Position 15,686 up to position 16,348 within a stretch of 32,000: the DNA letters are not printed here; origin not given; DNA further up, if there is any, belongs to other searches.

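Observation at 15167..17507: TusA-YeeE/YedE-DsrEFH operon directly upstream of, and co-oriented with, the hydrogenase-HdrBC operon: a candidate physiological substrate module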

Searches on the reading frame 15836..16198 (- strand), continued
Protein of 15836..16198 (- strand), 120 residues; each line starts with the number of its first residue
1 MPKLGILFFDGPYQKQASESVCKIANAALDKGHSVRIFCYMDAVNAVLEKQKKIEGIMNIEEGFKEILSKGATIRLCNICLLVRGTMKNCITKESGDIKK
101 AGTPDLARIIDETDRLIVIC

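Call 31: search_protein_families(library=pfam, proteins=[L040:11340-12083:+, L040:12279-13004:-, L040:13045-13464:-, L040:13465-13887:-, L040:13889-14773:-, L040:14786-15088:-, L040:15081-15467:-, L040:7780-8388:-, L040:6964-7683:+, L030:5328-7025:+], max_evalue=0.001)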
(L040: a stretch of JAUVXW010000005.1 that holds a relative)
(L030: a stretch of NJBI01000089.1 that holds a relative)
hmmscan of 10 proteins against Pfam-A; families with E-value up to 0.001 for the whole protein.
L040:11340-12083:+ (247 aa): 2 families
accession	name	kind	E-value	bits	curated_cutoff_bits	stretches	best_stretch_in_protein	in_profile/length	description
PF01061.29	ABC2_membrane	-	3.3e-11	43.6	26.9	1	11-191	30-209/211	ABC-2 type transporter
PF12698.13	ABC2_membrane_3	-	4.3e-08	33.1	31.6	1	30-219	161-346/347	ABC-2 family transporter protein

L040:12279-13004:- (241 aa): 1 family
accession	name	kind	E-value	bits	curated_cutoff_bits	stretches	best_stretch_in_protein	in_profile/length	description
PF02593.20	DUF166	-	9.9e-29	100.9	24.4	1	12-205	2-215/221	Domain of unknown function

L040:13045-13464:- (139 aa): 1 family
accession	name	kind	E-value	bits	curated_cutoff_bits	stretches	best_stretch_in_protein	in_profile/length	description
PF08859.16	DGC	-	3.1e-12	46.9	27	1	7-106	2-95/106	DGC domain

L040:13465-13887:- (140 aa): 1 family
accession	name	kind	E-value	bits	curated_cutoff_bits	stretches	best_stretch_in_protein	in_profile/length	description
PF08859.16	DGC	-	3.6e-15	56.4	27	1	8-102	2-96/106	DGC domain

L040:13889-14773:- (294 aa): 2 families
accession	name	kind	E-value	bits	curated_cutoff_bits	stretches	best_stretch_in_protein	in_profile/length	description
PF01597.25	GCV_H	-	8.8e-33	113.2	22.2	1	160-279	3-121/122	Glycine cleavage H-protein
PF08859.16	DGC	-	3.7e-16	59.5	27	1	6-93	1-87/106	DGC domain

L040:14786-15088:- (100 aa): 5 families
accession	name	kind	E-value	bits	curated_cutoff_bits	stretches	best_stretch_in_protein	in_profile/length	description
PF13237.11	Fer4_10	-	1.1e-06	28.9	25.5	1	24-75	2-52/53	4Fe-4S dicluster domain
PF00037.32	Fer4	-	3.1e-05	24.1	21.1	1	24-45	1-22/24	4Fe-4S binding domain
PF12838.12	Fer4_7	-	7.8e-05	23.5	27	0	30-78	1-51/52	4Fe-4S dicluster domain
PF13187.11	Fer4_9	-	0.00031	21.2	27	1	30-78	1-50/52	4Fe-4S dicluster domain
PF12837.12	Fer4_6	-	0.00063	20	25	0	25-46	3-24/24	4Fe-4S binding domain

L040:15081-15467:- (128 aa): 0 families

L040:7780-8388:- (202 aa): 2 families
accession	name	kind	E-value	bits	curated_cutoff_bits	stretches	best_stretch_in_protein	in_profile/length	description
PF13404.12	HTH_AsnC-type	-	3.7e-05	23.9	27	1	13-53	1-41/42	AsnC-type helix-turn-helix domain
PF13412.12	HTH_24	-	0.00038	20.4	21.9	1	13-60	1-48/48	Winged helix-turn-helix DNA-binding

L040:6964-7683:+ (239 aa): 0 families

L030:5328-7025:+ (565 aa): 0 families

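Call 47: search_protein_representatives(alignment_id=A1)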
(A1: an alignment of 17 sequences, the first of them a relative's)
Query: 17 sequences, 120 profile positions. Proteins with E-value up to 0.001 (for the whole library): 258; up to 1e-10: 35; up to 1e-30: 6. The best 150 are listed.
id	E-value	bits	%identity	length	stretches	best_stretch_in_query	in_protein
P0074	1.9e-58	211.8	-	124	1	1-119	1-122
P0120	7.2e-43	161.5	-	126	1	2-95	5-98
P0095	6.0e-41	155.3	-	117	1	36-120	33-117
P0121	1.6e-32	128.1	-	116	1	1-119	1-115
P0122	2.7e-32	127.4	-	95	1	1-74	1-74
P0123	6.2e-31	123.0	-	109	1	31-120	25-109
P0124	7.8e-28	113.0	-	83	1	41-119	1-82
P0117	2.6e-24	101.6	-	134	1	60-120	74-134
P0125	8.2e-20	87.1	-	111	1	8-118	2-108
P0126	1.5e-19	86.2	-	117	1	1-118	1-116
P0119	3.3e-17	78.7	-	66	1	59-120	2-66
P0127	7.0e-17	77.6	-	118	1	3-117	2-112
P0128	1.2e-16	76.9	-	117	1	1-118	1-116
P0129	2.0e-16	76.2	-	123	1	3-117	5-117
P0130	1.4e-14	70.2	-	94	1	8-91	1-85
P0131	2.7e-14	69.3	-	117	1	1-118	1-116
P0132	6.4e-14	68.1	-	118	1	3-118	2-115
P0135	1.2e-13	67.2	-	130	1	2-118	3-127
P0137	5.8e-13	65.0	-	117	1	3-118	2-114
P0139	1.6e-12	63.6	-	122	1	1-117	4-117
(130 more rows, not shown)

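Call 48: list_cluster_members(proteins=[P0125, P0126, P0127, P0128, P0129, P0131, P0132, P0135, P0137, P0139])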
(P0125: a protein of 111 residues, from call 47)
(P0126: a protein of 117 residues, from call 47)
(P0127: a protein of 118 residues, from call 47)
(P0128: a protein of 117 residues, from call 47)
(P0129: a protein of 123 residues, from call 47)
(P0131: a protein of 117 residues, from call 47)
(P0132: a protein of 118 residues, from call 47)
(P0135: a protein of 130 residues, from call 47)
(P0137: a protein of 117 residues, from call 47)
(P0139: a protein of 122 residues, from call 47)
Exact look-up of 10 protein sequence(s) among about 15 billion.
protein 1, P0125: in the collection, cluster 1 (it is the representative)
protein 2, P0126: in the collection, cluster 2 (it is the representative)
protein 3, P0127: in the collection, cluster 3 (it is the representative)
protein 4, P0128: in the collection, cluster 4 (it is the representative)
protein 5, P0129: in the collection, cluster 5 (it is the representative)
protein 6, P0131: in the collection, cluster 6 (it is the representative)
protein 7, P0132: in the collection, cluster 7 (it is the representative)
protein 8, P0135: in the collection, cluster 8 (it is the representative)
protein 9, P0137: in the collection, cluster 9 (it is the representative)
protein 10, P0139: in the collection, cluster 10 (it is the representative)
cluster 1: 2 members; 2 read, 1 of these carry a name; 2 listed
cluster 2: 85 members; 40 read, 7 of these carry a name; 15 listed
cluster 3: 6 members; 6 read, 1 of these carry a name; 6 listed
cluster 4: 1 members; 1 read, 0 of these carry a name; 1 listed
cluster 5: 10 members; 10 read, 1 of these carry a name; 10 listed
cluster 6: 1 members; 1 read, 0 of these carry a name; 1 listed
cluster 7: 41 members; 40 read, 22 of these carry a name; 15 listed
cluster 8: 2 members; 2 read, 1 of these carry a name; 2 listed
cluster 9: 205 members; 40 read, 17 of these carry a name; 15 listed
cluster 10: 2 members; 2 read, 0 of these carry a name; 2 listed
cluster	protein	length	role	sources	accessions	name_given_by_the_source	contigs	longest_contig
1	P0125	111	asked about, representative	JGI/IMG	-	tRNA 2-thiouridine synthesizing protein D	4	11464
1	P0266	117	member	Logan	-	-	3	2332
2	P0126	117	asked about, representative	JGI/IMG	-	-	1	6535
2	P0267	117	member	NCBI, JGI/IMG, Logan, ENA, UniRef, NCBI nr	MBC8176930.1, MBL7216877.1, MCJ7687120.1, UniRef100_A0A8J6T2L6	MAG: DsrE family protein [Desulfobacteraceae bacterium] | DsrE family protein n=1 Tax=Candidatus Desulfacyla euxinica TaxID=2841693 ... | DsrE family protein [Candidatus Desulfacyla euxinica]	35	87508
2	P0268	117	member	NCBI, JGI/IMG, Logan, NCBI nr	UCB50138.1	MAG: DsrE family protein [Deltaproteobacteria bacterium]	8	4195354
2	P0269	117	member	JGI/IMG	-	tRNA 2-thiouridine synthesizing protein D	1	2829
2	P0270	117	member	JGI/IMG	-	sulfur relay (sulfurtransferase) complex TusBCD TusD component (DsrE family)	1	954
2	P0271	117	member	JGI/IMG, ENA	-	tRNA 2-thiouridine synthesizing protein D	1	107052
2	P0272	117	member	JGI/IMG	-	tRNA 2-thiouridine synthesizing protein D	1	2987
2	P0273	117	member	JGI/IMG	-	tRNA 2-thiouridine synthesizing protein D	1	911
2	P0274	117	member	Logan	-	-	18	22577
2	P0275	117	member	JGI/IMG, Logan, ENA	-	-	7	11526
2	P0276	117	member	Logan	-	-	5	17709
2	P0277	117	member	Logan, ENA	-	-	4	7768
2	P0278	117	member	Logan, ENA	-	-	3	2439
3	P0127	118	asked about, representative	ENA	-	-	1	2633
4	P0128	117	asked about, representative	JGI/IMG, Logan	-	-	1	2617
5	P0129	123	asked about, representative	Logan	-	-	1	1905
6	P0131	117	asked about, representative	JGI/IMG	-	-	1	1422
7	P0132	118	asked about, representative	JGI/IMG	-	tRNA 2-thiouridine synthesizing protein D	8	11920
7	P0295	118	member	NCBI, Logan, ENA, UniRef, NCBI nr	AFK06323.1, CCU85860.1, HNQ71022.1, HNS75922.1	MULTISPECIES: DsrE family protein [Mesotoga] | Uncharacterized protein n=1 Tax=Mesotoga prima MesG1.Ag.4.2 TaxID=660470 ...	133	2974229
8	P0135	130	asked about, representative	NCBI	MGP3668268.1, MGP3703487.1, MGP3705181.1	MAG: DsrE/DsrF/TusD sulfur relay family protein [Candidatus Bathyarchaeota archaeon]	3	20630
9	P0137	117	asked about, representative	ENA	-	-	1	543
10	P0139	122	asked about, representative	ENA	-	-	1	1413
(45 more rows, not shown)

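Call 49: find_encoding_contigs(protein=P0295, flank=9000, max_places=1)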
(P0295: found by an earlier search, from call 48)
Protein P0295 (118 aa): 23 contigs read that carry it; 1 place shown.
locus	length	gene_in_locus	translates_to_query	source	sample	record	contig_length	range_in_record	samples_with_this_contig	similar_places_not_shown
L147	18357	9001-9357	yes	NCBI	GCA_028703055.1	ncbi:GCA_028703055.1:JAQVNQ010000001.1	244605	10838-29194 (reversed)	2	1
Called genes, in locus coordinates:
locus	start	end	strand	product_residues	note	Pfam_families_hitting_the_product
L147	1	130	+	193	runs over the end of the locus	PF01613:Flavin_Reduct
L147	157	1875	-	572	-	PF03577:Peptidase_C69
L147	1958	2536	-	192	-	PF01841:Transglut_core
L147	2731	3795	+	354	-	PF01544:CorA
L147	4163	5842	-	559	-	PF13188:PAS_8 (faint), PF00989:PAS, PF13426:PAS_9, PF13487:HD_5, PF01966:HD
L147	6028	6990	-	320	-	PF00702:Hydrolase (faint), PF05116:S6PP (faint), PF08282:Hydrolase_3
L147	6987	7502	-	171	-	PF02572:CobA_CobO_BtuR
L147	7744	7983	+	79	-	PF01206:TusA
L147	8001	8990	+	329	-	PF04143:Sulf_transp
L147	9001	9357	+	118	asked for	PF02635:DsrE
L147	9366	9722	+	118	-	-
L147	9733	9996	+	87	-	PF04077:DsrH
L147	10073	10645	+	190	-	PF01022:HTH_5, PF01475:FUR (weak), PF12840:HTH_20, PF21476:PF0610-like_N (weak), PF01206:TusA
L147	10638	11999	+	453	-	PF00890:FAD_binding_2, PF01134:GIDA (weak), PF07992:Pyr_redox_2, PF12831:FAD_oxidored, PF13450:NAD_binding_8 (weak), PF13738:Pyr_redox_3, PF00070:Pyr_redox, PF02852:Pyr_redox_dim, +2 more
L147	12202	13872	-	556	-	-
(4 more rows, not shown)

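Call 50: find_encoding_contigs(protein=P0267, flank=9000, max_places=1)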
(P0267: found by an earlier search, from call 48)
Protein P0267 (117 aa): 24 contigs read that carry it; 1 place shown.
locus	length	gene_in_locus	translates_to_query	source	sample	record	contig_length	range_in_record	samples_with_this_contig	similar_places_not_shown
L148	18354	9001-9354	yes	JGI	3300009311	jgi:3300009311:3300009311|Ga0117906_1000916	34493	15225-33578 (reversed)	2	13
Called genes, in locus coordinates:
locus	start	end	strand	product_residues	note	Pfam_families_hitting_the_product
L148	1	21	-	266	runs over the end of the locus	PF01844:HNH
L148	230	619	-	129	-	PF12643:MazG-like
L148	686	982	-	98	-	-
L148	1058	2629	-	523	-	-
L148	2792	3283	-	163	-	-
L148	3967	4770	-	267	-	PF01171:ATP_bind_3 (weak)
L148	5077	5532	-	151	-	PF01381:HTH_3 (weak)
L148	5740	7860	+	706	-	PF13183:Fer4_8, PF02754:CCG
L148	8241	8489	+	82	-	PF01206:TusA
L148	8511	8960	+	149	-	PF01597:GCV_H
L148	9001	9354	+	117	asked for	PF02635:DsrE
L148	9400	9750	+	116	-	-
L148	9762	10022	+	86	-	PF04077:DsrH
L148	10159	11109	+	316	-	PF21948:LplA-B_cat, PF10437:Lip_prot_lig_C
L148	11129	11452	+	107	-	-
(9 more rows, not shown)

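Call 71: predict_structure(alignment_id=A1)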
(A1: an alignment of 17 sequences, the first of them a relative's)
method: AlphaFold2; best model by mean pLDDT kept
length: 120 residues; sequences in the alignment: 17
mean_pLDDT: 90.2   pTM: 0.84
mean pLDDT of the five models: 90.2, 88.4, 86.8, 84.3, 83.7
residues with pLDDT >= 90: 78; 70-90: 38; 50-70: 4; < 50: 0
segments of 3 or more residues with pLDDT < 50: none
pLDDT, mean of each block of 10 residues (from residue 1): 92 78 96 95 91 92 96 94 88 89 85 87
secondary structure, 60 per line:
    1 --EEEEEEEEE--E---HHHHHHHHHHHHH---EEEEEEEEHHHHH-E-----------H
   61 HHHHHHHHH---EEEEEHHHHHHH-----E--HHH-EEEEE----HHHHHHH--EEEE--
elements in order: E3-11 H18-30 E34-41 H42-46 H60-69 E73-77 H78-84 E97-101 H106-112 E115-118

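Call 73: fold_search(model_id=the predicted structure, library=pdb)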
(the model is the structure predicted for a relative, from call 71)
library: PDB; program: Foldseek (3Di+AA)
matches with E <= 10: 1598; with E <= 0.001: 12
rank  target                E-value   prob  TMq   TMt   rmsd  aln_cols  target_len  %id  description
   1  2hy5_A                1.2e-08  1.00  0.77  0.72   3.6       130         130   26  Crystal structure of DsrEFH (released 2006-09-19)
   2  1jx7_A                6.0e-08  1.00  0.82  0.83   3.1       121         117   23  Crystal structure of ychN protein from E.coli (released 2002-09-07)
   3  2hy5_B                1.7e-06  1.00  0.77  0.71   4.5       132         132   14  Crystal structure of DsrEFH (released 2006-09-19)
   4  2d1p_A                1.9e-06  1.00  0.77  0.71   3.8       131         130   16  crystal structure of heterohexameric TusBCD proteins, which are crucial for the tRNA modification (released 2006-02-28)
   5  3pnx_A                6.8e-06  1.00  0.66  0.51   6.5       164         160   15  Crystal structure of a putative sulfurtransferase dsrE (Swol_2425) from Syntrophomonas wolfei str. Goettingen at 1.92  (released 2010-12-15)
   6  3pnx_B                7.8e-06  1.00  0.67  0.53   7.3       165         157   16  Crystal structure of a putative sulfurtransferase dsrE (Swol_2425) from Syntrophomonas wolfei str. Goettingen at 1.92  (released 2010-12-15)
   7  2qs7_A                1.4e-05  1.00  0.67  0.60   4.9       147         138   16  CRYSTAL STRUCTURE OF a putative oxidoreductase of the DsrE/DsrF-like family (SSO1126) FROM SULFOLOBUS SOLFATARICUS P2  (released 2007-08-21)
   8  3mc3                  1.5e-05  1.00  0.77  0.77   3.2       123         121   15  Crystal structure of DsrE/DsrF-like family protein (NP_342589.1) from SULFOLOBUS SOLFATARICUS at 1.49 A resolution (released 2010-05-19)
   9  2fb6                  1.8e-04  1.00  0.69  0.71   3.8       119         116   19  Structure of Conserved Protein of Unknown Function BT1422 from Bacteroides thetaiotaomicron (released 2006-01-24)
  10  1l1s                  2.6e-04  1.00  0.68  0.73   3.0       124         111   12  Structure of Protein of Unknown Function MTH1491 from Methanobacterium thermoautotrophicum (released 2002-05-29)
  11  2pd2_A                4.3e-04  1.00  0.62  0.68   3.4       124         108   11  Crystal structure of (ST0148) conserved hypothetical from Sulfolobus Tokodaii Strain7 (released 2007-10-02)
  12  8uja_A                5.6e-04  1.00  0.66  0.72   3.2       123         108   12  T33-fn10 - Designed Tetrahedral Protein Cage Using Fragment-based Hydrogen Bond Networks (released 2024-03-06)
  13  2d1p_B                3.0e-03  1.00  0.67  0.67   4.3       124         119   18  crystal structure of heterohexameric TusBCD proteins, which are crucial for the tRNA modification (released 2006-02-28)
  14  2d1p_E                4.5e-03  1.00  0.62  0.63   4.6       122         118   16  crystal structure of heterohexameric TusBCD proteins, which are crucial for the tRNA modification (released 2006-02-28)
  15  2d1p_C                7.6e-03  1.00  0.55  0.66   4.1       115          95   14  crystal structure of heterohexameric TusBCD proteins, which are crucial for the tRNA modification (released 2006-02-28)
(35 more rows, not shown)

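Call 76: search_protein_families(library=pfam, proteins=[L011:4890-5702:-, L011:3743-4846:+, L011:11571-12071:+, L049:3840-5990:-, L049:5947-7065:-, L049:7659-8414:+, L029:1215-2531:-, L029:5551-6741:-, L035:6117-7448:-, L041:5672-6976:-], max_evalue=0.001)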
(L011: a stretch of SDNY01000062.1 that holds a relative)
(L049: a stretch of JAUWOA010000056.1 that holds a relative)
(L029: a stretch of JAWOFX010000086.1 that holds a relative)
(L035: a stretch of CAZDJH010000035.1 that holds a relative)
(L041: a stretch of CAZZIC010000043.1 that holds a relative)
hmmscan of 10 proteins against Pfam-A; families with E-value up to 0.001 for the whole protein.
L011:4890-5702:- (270 aa): 2 families
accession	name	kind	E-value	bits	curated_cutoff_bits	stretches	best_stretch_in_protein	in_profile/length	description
PF01791.15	DeoC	-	6.1e-63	212.9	23.8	1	24-240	1-229/229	DeoC/LacD family aldolase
PF00215.30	OMPdecase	-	0.00041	20.8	27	1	103-250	72-221/221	Orotidine 5'-phosphate decarboxylase / HUMPS family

L011:3743-4846:+ (367 aa): 0 families

L011:11571-12071:+ (166 aa): 1 family
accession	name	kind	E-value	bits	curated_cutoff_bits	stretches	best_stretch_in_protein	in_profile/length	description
PF01451.26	LMWPc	-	1.4e-19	71.1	23.2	1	7-154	1-142/144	Low molecular weight phosphotyrosine protein phosphatase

L049:3840-5990:- (716 aa): 1 family
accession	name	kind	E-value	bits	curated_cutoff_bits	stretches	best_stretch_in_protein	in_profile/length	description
PF00082.27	Peptidase_S8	-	1.1e-14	54.9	21.8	1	202-334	157-274/288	Subtilase family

L049:5947-7065:- (372 aa): 1 family
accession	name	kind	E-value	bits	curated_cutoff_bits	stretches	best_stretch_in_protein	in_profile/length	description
PF00082.27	Peptidase_S8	-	3.8e-11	43.3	21.8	1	151-342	1-93/288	Subtilase family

L049:7659-8414:+ (251 aa): 0 families

L029:1215-2531:- (438 aa): 3 families
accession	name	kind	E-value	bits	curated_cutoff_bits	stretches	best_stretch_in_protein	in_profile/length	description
PF12836.13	HHH_3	-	6.8e-09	36.2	27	1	359-404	4-49/65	Helix-hairpin-helix motif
PF04055.27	Radical_SAM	-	9.5e-06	26.3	29.5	1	68-184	3-121/166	Radical SAM superfamily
PF00633.29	HHH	-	0.0004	20.5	24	0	364-386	6-28/30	Helix-hairpin-helix motif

L029:5551-6741:- (396 aa): 1 family
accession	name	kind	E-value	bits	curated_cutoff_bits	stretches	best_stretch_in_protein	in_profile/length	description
PF01208.23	URO-D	-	3.9e-18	66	23.9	1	143-393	101-346/346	Uroporphyrinogen decarboxylase (URO-D)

L035:6117-7448:- (443 aa): 1 family
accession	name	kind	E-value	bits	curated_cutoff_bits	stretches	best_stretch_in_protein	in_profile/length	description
PF01136.24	Peptidase_U32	-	3.7e-80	269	22.4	1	107-333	2-231/233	Peptidase family U32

L041:5672-6976:- (434 aa): 1 family
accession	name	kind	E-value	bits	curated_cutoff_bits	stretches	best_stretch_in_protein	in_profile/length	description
PF16670.11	PI-PLC-C1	-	8.2e-06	25.5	29.9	1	220-343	111-248/329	Phosphoinositide phospholipase C, Ca2+-dependent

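Call 85: find_encoding_contigs(protein=P0025, flank=10000, max_places=1)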
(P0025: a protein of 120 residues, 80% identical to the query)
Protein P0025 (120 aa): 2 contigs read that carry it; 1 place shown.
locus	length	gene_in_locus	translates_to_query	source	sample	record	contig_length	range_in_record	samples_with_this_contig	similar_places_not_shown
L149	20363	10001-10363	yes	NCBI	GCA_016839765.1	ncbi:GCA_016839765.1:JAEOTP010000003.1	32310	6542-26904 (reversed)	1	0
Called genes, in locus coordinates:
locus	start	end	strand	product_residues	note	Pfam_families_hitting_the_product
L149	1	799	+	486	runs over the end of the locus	PF13646:HEAT_2, PF02985:HEAT (faint)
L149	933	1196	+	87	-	-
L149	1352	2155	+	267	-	PF00142:Fer4_NifH (faint), PF01656:CbiA, PF02374:ArsA_ATPase (weak), PF10609:ParA (faint), PF13614:AAA_31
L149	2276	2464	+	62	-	-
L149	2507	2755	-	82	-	PF01455:HupF_HypC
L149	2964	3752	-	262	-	-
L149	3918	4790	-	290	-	PF02754:CCG, PF22196:HdrB-like_C (weak)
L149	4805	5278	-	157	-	PF13183:Fer4_8, PF13187:Fer4_9 (weak), PF13484:Fer4_16, PF13534:Fer4_17 (weak)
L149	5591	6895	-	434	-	PF27537:HoxH, PF00374:NiFeSe_Hases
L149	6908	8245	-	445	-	PF01058:Oxidored_q6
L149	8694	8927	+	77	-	PF01206:TusA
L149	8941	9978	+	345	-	PF04143:Sulf_transp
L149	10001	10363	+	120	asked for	PF02635:DsrE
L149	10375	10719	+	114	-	PF02635:DsrE (weak)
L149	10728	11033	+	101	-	PF04077:DsrH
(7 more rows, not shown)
